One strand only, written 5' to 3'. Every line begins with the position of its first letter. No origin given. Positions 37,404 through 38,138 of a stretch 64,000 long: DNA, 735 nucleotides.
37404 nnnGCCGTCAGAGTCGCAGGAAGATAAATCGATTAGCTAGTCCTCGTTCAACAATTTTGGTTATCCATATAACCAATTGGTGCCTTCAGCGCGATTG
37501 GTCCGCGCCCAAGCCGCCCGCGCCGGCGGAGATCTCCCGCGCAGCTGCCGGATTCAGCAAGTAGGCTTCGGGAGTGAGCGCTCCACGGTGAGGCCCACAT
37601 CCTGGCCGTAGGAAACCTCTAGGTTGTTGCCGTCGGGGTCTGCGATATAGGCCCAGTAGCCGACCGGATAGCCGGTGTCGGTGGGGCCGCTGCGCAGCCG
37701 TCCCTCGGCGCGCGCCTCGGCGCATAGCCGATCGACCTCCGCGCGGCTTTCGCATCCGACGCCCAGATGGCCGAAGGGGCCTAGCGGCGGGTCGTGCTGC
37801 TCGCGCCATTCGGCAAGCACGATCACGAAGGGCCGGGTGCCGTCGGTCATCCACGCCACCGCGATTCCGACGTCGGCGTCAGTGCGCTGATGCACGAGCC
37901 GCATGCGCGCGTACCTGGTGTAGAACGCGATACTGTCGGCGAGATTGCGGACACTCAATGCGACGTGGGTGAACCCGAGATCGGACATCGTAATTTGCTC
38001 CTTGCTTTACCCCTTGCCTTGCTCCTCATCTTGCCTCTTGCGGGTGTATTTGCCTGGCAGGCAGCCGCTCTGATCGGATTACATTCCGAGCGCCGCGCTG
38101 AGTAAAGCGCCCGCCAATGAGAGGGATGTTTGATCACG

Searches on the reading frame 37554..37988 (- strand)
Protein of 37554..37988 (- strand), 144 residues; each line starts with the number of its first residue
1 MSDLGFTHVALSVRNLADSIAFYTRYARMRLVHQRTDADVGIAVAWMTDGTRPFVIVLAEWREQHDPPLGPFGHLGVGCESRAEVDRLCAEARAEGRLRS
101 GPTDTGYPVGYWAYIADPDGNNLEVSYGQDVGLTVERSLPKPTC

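Call 27: search_protein_families(library=pfam, proteins=[window:37554-37988:-], max_evalue=0.001)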
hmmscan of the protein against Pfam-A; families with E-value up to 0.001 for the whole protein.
window:37554-37988:- (144 aa): 1 family
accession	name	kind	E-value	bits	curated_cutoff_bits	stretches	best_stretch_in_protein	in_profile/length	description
PF00903.31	Glyoxalase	-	3.5e-14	53.6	20.6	1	6-125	2-121/121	Glyoxalase/Bleomycin resistance protein/Dioxygenase superfamily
